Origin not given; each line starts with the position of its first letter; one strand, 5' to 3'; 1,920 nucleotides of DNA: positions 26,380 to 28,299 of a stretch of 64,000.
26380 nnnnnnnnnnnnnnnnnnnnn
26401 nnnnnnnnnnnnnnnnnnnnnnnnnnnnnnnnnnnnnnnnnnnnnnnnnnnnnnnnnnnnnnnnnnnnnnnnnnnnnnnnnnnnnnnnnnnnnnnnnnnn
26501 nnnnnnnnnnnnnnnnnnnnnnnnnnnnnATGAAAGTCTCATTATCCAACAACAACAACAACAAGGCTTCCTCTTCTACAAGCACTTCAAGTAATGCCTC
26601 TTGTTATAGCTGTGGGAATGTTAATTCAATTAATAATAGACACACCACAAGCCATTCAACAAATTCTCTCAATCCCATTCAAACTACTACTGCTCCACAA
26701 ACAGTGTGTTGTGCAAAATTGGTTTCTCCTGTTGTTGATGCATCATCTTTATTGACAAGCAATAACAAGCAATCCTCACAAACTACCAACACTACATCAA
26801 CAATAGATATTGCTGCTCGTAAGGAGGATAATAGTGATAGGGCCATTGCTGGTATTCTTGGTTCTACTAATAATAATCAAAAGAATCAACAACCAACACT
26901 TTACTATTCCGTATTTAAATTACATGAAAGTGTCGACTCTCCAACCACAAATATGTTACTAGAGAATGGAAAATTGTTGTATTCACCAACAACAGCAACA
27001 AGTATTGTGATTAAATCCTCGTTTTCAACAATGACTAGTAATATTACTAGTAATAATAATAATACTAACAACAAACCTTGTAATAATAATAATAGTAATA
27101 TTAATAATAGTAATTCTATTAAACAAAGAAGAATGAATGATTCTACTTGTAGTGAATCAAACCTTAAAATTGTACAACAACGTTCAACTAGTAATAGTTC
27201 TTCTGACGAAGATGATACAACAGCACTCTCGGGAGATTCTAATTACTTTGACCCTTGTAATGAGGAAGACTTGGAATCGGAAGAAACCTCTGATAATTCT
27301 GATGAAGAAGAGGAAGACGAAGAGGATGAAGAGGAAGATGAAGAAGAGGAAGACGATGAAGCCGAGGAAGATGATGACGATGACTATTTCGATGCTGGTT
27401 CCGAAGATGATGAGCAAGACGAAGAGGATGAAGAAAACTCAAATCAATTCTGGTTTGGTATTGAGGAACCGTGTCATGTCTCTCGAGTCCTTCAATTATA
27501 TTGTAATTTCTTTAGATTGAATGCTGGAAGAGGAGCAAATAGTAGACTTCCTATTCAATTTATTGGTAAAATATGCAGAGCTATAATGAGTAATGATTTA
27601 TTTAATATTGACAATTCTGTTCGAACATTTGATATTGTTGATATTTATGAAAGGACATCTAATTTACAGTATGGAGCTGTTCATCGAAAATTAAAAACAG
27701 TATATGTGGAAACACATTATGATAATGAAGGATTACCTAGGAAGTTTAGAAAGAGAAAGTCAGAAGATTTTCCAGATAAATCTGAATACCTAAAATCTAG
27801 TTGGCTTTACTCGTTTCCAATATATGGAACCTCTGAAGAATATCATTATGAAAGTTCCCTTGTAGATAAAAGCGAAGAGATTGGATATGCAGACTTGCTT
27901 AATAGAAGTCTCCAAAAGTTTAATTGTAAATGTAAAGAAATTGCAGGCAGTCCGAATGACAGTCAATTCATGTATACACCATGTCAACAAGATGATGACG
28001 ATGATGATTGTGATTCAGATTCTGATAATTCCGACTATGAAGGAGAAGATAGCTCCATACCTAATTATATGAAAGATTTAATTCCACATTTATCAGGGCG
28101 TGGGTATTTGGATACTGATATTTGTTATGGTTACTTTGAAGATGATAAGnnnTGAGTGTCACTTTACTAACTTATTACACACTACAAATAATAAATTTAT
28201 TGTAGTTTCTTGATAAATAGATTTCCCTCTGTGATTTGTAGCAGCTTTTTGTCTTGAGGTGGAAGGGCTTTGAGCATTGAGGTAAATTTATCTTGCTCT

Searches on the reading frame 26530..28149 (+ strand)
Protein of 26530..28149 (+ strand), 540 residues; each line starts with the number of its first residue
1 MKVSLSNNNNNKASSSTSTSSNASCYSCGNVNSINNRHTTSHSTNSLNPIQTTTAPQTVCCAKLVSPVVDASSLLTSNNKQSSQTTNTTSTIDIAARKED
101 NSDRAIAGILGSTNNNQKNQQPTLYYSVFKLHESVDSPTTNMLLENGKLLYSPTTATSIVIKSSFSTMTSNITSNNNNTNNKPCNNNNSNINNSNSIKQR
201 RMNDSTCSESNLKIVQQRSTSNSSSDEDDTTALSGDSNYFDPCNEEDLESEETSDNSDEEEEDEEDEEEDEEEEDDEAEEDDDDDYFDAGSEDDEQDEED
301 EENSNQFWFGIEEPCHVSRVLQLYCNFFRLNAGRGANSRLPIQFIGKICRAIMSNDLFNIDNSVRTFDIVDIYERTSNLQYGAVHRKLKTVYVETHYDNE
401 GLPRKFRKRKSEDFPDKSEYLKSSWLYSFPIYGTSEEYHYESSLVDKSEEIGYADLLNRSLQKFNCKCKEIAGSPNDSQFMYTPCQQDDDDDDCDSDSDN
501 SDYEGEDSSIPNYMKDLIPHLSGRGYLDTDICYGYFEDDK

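Call 38: search_protein_families(library=pfam, proteins=[window:26530-28149:+], max_evalue=0.0001)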
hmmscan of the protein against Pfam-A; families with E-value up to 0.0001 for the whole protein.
window:26530-28149:+ (540 aa): 0 families

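Call 61: find_encoding_contigs(protein=window:26530-28149:+, flank=10000, max_places=4)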
Protein window:26530-28149:+ (540 aa): no gene with exactly this product is on record in the collection.
